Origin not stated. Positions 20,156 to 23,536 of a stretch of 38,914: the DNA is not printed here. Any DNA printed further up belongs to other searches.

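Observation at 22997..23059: Duplicated G-T-V-R-[I/L] motifs (pT-x-x-I/L-like) and a shared TPPAGG block in the cytoplasmic linkers of both FHA receptors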

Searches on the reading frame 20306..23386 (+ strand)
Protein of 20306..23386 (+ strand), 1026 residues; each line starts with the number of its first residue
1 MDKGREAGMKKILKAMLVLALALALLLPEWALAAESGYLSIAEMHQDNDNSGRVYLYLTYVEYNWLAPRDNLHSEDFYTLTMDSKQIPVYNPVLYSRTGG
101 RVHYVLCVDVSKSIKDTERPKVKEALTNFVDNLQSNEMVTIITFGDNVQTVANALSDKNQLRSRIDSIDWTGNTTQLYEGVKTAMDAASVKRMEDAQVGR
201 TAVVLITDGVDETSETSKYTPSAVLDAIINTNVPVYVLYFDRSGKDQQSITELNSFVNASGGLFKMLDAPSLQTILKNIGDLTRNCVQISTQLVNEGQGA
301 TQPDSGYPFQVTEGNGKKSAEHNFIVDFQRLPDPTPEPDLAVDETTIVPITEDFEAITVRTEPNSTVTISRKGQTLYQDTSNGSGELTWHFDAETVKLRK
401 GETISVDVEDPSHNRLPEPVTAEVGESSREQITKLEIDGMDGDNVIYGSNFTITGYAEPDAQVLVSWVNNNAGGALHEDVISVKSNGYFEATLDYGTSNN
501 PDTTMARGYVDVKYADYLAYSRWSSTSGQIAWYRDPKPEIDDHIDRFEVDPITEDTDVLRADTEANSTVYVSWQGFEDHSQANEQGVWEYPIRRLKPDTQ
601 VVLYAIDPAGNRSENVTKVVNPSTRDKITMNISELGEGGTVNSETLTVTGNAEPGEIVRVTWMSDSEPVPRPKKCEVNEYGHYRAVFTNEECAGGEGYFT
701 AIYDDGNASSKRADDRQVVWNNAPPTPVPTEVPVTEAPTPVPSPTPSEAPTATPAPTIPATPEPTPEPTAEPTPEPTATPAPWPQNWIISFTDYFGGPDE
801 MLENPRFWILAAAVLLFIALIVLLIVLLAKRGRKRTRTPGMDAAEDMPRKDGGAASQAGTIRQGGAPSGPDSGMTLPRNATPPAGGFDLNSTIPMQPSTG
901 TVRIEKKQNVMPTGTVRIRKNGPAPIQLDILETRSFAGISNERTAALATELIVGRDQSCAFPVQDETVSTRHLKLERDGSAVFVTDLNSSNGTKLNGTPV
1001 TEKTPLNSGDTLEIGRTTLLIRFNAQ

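Call 6: search_protein_families(library=pfam, proteins=[window:20306-23386:+], max_evalue=0.01)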
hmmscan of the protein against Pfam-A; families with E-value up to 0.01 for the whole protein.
window:20306-23386:+ (1026 aa): 7 families
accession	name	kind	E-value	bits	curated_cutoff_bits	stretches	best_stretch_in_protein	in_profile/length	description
PF00498.31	FHA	-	3.2e-17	63.2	20.7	1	952-1015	2-67/67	FHA domain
PF17936.7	Big_6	-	3e-15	56.6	27.6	1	640-711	9-76/83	Bacterial Ig domain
PF00092.34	VWA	-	1.6e-14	55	23.8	1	105-276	3-172/174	von Willebrand factor type A domain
PF13519.12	VWA_2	-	1e-13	52.2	27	1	105-209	2-106/107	von Willebrand factor type A domain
PF16697.10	Yop-YscD_cpl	-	2.1e-13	50.8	33.2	1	949-1021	17-90/94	Inner membrane component of T3SS, cytoplasmic domain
PF13768.12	VWA_3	-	1.1e-05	26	27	1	105-243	4-136/155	von Willebrand factor type A domain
PF05762.20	VWA_CoxE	-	2e-05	24.6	26.4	1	91-214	45-164/222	VWA domain containing CoxE-like protein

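Call 65: search_protein_families(library=ncbifam, proteins=[window:20306-23386:+], max_evalue=0.001)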
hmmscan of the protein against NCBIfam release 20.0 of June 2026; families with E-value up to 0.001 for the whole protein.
window:20306-23386:+ (1026 aa): 7 families
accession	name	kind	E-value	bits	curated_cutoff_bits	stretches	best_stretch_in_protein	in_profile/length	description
NF049868.1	FhaB_Rv0019c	equivalog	3.5e-17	62.9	125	1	939-1019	75-156/158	FHA domain-containing protein FhaB/FipA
NF052573.1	HisKinEspAMyxo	equivalog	2.3e-11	42.5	1400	1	948-1024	45-120/755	serine histidine kinase EspA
TIGR03436.1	acidobact_VWFA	subfamily_domain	2e-10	40.6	81.25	1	101-251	66-231/324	VWA domain-containing protein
TIGR03354.1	VI_FHA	hypoth_equivalog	1.4e-09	38.3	120.25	1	928-1023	3-103/420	type VI secretion system-associated FHA domain protein TagH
NF041660.2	oxygluDhInhib_OdhI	equivalog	6.6e-07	29.3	200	1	954-1019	61-125/130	oxoglutarate dehydrogenase inhibitor Odhl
NF033760.1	gliding_GltG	equivalog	7.3e-05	21.5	650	1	953-1021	28-96/650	adventurous gliding motility protein GltG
NF010238.0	PRK13685.1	subfamily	0.0004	19.5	432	0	101-226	96-227/335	hypothetical protein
